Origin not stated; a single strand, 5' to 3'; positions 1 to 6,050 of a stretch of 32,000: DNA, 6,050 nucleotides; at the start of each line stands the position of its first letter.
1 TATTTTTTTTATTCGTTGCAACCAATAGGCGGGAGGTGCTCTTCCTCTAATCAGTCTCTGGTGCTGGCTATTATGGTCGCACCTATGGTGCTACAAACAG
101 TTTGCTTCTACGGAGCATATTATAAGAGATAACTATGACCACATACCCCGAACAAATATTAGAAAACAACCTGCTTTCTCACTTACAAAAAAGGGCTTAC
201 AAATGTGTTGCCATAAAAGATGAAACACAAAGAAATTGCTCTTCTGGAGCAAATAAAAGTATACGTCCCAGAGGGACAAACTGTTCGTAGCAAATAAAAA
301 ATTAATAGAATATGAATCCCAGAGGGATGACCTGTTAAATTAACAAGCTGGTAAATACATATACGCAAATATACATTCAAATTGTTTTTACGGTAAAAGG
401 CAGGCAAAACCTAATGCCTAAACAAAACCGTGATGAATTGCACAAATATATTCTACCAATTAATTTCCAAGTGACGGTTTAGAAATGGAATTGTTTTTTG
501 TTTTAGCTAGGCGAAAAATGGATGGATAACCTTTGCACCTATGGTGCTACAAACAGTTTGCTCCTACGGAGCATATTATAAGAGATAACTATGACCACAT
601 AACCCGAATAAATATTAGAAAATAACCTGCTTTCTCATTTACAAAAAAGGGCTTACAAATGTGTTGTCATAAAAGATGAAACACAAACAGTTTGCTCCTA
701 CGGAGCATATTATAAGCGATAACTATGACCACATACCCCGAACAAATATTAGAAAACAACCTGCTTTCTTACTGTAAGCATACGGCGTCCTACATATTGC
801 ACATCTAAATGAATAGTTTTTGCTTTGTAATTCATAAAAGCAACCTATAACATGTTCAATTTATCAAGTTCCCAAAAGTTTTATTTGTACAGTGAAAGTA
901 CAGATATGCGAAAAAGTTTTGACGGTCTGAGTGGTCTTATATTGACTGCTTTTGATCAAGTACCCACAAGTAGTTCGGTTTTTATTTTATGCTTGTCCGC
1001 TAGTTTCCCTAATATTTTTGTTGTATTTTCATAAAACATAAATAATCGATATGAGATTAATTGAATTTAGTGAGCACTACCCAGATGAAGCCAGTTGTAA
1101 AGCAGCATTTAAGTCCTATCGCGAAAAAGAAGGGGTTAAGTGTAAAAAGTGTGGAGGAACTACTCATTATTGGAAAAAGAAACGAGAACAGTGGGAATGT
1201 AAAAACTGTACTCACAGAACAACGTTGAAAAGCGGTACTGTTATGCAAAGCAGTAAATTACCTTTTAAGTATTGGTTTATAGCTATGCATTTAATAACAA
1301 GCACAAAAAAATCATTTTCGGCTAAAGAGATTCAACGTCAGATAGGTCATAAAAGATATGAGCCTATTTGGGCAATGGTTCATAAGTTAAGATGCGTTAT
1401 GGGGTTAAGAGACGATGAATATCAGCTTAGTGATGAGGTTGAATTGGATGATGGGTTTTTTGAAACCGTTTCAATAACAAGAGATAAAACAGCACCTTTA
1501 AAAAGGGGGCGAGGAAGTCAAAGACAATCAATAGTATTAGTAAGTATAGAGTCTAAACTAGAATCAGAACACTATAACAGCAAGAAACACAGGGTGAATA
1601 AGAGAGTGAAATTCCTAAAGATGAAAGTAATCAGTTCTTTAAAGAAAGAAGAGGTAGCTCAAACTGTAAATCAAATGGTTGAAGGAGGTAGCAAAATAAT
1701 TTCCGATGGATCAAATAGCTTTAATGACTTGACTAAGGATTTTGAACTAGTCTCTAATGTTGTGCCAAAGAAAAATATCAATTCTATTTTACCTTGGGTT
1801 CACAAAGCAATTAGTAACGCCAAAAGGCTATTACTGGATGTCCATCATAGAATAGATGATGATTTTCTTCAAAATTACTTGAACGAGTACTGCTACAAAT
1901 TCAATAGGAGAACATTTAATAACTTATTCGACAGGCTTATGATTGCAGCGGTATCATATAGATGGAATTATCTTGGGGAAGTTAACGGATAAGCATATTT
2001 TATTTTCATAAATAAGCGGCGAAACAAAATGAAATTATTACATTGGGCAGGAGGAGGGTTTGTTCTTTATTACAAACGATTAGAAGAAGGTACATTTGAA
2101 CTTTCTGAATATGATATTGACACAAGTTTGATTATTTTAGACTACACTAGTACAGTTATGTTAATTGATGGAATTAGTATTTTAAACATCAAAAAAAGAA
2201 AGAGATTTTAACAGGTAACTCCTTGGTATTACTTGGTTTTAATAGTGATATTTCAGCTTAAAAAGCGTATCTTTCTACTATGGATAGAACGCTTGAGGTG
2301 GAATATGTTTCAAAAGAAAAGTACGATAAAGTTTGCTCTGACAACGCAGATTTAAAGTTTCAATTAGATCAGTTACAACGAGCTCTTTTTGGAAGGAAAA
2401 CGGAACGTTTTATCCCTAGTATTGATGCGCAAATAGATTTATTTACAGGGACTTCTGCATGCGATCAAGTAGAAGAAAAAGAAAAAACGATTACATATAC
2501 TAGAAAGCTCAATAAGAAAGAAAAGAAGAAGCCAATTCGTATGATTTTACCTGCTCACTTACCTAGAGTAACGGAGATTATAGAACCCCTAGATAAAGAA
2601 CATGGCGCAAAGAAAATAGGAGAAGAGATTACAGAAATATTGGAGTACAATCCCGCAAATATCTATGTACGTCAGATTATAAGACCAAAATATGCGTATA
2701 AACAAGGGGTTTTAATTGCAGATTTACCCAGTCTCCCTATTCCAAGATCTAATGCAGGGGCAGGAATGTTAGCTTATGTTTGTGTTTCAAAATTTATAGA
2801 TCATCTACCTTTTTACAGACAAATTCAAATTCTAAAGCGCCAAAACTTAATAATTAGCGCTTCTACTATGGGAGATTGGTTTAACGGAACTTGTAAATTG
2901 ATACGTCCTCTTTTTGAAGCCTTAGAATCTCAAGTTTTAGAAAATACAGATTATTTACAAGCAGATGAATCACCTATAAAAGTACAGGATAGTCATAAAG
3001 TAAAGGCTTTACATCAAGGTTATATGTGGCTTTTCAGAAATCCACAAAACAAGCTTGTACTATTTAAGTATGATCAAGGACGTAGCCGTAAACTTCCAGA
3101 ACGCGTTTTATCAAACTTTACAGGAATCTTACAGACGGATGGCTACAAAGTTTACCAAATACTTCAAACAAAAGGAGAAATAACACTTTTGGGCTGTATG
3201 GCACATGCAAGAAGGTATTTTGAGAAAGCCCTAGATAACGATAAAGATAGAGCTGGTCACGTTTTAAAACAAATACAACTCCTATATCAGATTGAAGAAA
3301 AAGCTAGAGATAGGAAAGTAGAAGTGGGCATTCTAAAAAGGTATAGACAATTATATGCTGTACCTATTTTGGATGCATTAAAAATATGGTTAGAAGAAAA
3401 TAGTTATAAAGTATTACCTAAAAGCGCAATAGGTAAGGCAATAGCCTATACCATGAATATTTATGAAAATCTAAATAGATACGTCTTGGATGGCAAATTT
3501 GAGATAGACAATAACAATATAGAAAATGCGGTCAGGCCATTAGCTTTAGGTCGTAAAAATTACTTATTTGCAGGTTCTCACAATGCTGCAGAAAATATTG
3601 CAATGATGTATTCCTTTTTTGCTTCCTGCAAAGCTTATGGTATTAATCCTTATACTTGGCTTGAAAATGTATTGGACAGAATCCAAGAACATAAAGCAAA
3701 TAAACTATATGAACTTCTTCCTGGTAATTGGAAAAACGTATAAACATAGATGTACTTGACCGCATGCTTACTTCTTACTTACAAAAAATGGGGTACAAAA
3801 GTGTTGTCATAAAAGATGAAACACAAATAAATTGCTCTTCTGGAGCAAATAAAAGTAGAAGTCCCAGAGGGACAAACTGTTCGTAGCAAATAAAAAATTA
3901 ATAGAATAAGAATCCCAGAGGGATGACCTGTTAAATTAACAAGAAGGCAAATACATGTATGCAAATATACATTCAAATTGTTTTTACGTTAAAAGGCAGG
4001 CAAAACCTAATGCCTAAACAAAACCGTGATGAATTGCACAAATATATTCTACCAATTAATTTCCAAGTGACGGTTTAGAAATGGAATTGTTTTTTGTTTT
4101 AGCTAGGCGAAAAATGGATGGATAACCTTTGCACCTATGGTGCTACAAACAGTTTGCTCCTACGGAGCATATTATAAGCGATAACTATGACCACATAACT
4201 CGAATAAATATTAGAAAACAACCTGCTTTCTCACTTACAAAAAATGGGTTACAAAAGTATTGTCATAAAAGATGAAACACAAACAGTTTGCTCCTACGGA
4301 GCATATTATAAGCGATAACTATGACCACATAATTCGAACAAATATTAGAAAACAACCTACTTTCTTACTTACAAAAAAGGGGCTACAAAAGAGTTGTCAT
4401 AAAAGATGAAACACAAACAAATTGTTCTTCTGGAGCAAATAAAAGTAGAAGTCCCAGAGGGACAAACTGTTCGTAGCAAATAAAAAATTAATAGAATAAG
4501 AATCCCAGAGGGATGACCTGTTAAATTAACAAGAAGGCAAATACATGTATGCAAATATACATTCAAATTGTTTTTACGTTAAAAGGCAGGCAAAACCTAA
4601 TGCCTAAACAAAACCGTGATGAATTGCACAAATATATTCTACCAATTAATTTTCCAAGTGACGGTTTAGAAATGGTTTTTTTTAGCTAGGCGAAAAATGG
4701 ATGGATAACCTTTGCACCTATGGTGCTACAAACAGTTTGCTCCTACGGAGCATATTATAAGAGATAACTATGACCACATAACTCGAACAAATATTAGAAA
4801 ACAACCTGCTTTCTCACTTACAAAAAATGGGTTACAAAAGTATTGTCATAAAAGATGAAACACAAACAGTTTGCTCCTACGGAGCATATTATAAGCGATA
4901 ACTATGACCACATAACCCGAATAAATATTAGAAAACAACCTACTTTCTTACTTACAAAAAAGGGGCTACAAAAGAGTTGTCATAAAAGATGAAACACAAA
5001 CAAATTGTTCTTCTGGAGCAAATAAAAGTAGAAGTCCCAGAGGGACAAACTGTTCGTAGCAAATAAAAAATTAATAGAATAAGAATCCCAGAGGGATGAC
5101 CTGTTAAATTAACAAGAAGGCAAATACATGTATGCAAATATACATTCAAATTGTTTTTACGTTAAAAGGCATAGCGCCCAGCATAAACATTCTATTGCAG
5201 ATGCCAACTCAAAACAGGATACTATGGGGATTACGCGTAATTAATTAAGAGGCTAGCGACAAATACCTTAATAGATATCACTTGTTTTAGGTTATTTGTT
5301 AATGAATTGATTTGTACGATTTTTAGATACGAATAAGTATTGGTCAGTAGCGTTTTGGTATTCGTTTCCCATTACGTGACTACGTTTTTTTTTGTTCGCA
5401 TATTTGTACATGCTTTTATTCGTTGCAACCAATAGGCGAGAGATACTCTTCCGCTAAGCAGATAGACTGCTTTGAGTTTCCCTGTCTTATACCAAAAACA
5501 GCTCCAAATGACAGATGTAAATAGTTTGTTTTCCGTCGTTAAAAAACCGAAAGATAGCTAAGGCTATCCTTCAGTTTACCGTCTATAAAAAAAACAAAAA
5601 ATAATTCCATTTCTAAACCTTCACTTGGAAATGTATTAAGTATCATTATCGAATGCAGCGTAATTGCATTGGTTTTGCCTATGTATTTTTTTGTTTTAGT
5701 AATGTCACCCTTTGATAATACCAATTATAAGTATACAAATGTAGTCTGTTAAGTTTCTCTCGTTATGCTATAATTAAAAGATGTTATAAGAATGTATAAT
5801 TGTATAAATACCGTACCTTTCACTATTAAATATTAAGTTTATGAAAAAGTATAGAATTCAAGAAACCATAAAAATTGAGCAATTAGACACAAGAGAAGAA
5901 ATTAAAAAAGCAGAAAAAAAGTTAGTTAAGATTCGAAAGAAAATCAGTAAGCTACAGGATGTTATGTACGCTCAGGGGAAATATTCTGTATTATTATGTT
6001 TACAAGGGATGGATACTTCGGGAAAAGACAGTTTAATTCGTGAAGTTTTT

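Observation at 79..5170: Hairpin-dense composite tandem array with hierarchical repeat structure and no credible coding capacity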

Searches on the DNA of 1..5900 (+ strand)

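Call 11: search_rna_families(source=window, start=1, end=5900, threshold=evalue, max_evalue=5, show_alignments=2)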
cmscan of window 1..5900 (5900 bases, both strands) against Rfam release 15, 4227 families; matches with E-value up to 5: 7.
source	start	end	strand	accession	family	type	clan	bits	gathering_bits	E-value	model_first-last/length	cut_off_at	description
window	4161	4239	+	RF02282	TtnuCD5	Gene; snRNA; snoRNA; CD-box;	-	30.9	70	0.44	1-77/77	no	Tetrahymena snoRNA TtnuCD5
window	4295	4373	+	RF02282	TtnuCD5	Gene; snRNA; snoRNA; CD-box;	-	29.6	70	0.73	1-77/77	no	Tetrahymena snoRNA TtnuCD5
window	4878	4956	+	RF02282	TtnuCD5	Gene; snRNA; snoRNA; CD-box;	-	29.6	70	0.74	1-77/77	no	Tetrahymena snoRNA TtnuCD5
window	4744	4822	+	RF02282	TtnuCD5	Gene; snRNA; snoRNA; CD-box;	-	27.7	70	1.7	1-77/77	no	Tetrahymena snoRNA TtnuCD5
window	699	777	+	RF02282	TtnuCD5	Gene; snRNA; snoRNA; CD-box;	-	26.8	70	2.4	1-77/77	no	Tetrahymena snoRNA TtnuCD5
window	109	187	+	RF02282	TtnuCD5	Gene; snRNA; snoRNA; CD-box;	-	25.5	70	4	1-77/77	no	Tetrahymena snoRNA TtnuCD5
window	2775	2851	-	RF00950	mir-927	Gene; miRNA;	-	21.9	60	2.5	1-86/86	no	mir-927 microRNA precursor family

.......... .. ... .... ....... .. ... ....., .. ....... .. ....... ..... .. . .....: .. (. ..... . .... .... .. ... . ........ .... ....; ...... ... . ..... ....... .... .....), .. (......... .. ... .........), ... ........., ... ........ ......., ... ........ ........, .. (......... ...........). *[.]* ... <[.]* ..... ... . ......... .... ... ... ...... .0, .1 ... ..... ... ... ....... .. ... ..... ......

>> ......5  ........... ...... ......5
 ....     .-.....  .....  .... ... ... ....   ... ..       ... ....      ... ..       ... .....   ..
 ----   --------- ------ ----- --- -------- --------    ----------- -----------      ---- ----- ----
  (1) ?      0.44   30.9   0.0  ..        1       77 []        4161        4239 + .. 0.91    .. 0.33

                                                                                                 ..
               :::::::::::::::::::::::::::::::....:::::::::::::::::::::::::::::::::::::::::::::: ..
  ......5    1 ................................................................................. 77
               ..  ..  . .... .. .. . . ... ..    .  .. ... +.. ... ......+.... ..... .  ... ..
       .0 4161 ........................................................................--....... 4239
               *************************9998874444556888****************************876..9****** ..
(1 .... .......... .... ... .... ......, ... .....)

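Call 13: search_dna_similar(query=window:4131-4720:+, collection=plasmids, mode=distant, max_evalue=0.001)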
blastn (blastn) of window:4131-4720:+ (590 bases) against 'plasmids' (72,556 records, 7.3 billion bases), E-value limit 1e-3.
No match.

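Call 14: search_dna_similar(query=window:4131-4720:+, collection=phages, mode=distant, max_evalue=0.001)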
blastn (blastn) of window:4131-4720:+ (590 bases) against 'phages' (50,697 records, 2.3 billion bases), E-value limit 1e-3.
No match.
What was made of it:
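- Tried and rejected: BLAST of a 590-bp unit against the plasmid and phage collections gave no match (calls 13, 14).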

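Call 70: build_rna_model(alignment_id=A3, structure=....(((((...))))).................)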
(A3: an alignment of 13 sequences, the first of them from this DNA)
Model R1 built from alignment A3 (13 sequences, 34 columns); structure: as given.
model positions 34; base pairs 5; branch points 0; effective number of sequences 13; information 1.051 bits per position. Calibrated on 0.2 Mb of random sequence (short: E-values are rough).
structure used (alignment columns):
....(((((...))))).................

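Call 71: search_with_rna_model(model_id=R1, source=window, max_evalue=1, filters=off)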
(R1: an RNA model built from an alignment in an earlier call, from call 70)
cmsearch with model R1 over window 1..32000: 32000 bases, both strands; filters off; matches with E-value up to 1: 18.
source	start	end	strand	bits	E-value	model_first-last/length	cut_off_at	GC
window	543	576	-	47.1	8.2e-10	1-34/34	no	0.47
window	4139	4172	-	47.1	8.2e-10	1-34/34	no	0.47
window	4722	4755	-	47.1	8.2e-10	1-34/34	no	0.47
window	3857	3890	+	43.3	7.5e-09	1-34/34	no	0.47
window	4447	4480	+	43.3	7.5e-09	1-34/34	no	0.47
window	5030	5063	+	43.3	7.5e-09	1-34/34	no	0.47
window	261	294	+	41.4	2.2e-08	1-34/34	no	0.47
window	87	120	-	39.1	8.6e-08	1-34/34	no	0.44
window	678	710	-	30.1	1.6e-05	1-34/34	no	0.42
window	4274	4306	-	30.1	1.6e-05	1-34/34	no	0.42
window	4857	4889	-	30.1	1.6e-05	1-34/34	no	0.42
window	3908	3936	+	17.3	0.03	1-34/34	no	0.41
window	4498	4526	+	17.3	0.03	1-34/34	no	0.41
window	5081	5109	+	17.3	0.03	1-34/34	no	0.41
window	312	340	+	16.8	0.039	1-34/34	no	0.41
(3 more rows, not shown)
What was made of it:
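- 261..294 (+): Outer REP, forward orientation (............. plus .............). call 71 (41.4 bits)
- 3857..3890 (+): Outer REP, forward. call 71 (43.3 bits)
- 312..340 (+): Inner REP next to the Y1 start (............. plus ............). calls 71 (16.8 bits), 108
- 3908..3936 (+): Inner REP. call 71
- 87..120 (-): Outer REP, inverted (+ strand reads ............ then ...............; one stem mismatch). call 71 (39.1 bits)
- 543..576 (-): Outer REP, inverted. call 71 (47.1 bits)
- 678..710 (-): Outer REP, inverted. Its CTAC is replaced by ACAC at the A-to-C junction. call 71 (30.1 bits)
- The covariance model R1 finds 15 hits at E<0.05 in the 32-kb window, all inside the array (call 71).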
